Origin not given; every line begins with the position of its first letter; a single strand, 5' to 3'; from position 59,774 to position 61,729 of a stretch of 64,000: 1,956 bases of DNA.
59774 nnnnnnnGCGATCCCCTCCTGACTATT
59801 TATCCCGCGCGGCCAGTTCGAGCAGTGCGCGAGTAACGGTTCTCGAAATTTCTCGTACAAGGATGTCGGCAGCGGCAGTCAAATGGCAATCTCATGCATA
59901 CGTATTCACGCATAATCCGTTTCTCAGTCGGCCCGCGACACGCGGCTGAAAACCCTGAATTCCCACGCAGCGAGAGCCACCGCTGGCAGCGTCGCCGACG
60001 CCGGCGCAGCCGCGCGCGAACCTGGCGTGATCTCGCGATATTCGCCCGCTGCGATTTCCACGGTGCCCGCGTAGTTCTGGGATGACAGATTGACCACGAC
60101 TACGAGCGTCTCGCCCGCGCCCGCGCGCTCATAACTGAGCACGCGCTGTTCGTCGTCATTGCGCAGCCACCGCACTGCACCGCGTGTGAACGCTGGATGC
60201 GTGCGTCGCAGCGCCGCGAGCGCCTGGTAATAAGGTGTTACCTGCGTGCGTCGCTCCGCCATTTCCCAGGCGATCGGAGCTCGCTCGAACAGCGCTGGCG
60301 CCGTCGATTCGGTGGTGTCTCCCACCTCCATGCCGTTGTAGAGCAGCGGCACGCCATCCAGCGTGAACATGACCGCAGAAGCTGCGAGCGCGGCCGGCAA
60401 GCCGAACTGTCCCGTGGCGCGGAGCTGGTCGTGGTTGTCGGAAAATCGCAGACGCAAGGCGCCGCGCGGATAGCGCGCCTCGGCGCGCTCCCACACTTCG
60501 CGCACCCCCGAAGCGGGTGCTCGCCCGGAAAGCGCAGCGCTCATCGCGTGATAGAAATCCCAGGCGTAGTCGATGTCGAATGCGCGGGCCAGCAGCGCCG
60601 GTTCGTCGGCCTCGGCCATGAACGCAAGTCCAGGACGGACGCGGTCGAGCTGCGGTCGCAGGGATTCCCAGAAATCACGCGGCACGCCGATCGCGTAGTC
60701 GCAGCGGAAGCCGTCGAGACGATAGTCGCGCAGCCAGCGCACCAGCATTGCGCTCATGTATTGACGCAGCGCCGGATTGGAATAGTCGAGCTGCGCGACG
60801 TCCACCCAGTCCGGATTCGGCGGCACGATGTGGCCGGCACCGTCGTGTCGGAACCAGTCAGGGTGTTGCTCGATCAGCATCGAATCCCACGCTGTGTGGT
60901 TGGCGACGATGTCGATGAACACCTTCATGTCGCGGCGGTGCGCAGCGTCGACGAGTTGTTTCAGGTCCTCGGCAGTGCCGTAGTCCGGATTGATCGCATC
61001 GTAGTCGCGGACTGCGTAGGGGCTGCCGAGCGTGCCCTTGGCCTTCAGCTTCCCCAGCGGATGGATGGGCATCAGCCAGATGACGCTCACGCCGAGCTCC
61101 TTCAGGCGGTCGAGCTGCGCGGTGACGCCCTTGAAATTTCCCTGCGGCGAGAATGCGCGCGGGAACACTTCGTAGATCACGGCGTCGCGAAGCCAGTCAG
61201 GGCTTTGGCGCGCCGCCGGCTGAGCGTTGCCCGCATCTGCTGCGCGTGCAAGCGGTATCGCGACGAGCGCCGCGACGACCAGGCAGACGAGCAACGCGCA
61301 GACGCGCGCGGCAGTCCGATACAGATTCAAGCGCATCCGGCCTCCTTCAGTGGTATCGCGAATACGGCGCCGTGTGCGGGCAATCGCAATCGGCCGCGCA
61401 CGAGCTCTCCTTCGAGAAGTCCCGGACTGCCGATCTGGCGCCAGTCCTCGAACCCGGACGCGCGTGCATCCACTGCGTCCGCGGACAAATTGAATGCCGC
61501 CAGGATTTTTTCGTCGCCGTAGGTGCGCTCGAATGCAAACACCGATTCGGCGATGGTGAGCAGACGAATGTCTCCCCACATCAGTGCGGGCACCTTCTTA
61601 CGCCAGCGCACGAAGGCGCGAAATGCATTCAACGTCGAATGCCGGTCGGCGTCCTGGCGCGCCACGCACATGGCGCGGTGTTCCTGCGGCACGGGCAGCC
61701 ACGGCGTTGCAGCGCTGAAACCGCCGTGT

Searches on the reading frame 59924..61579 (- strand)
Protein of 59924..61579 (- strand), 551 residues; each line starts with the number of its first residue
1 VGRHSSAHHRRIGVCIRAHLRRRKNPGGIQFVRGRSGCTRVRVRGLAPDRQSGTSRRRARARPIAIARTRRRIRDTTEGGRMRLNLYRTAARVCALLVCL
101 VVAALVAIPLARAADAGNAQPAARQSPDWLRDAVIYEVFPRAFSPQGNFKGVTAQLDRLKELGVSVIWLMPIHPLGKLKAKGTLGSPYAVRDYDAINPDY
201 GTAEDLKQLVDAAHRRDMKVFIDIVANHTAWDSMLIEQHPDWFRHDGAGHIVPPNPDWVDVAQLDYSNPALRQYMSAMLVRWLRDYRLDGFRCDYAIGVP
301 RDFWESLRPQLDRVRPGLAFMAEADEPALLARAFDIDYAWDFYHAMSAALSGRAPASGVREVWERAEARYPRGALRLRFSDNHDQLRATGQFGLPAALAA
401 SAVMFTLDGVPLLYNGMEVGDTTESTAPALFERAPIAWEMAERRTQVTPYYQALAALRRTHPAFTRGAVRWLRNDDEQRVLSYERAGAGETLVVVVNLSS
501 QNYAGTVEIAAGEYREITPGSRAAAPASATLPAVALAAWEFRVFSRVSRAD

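Call 11: search_protein_families(library=pfam, proteins=[window:59924-61579:-], max_evalue=0.00001)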
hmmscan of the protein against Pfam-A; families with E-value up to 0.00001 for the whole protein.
window:59924-61579:- (551 aa): 5 families
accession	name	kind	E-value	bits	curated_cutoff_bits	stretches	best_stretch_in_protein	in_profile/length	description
PF00128.31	Alpha-amylase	-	9.3e-36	124.4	22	1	146-453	15-378/446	Alpha amylase, catalytic domain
PF11941.14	DUF3459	-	6.8e-09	36.4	22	1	450-541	1-87/90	Domain of unknown function (DUF3459)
PF14871.12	GHL6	-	1.1e-07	32.5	35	1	205-294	45-131/132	Hypothetical glycosyl hydrolase 6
PF14701.12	hDGE_amylase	-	2.1e-07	30.9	27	1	148-241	20-115/439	Glycogen debranching enzyme, glucanotransferase domain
PF16657.11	Malt_amylase_C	-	1.7e-06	28.4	27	1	467-542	1-74/75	Maltogenic Amylase, C-terminal domain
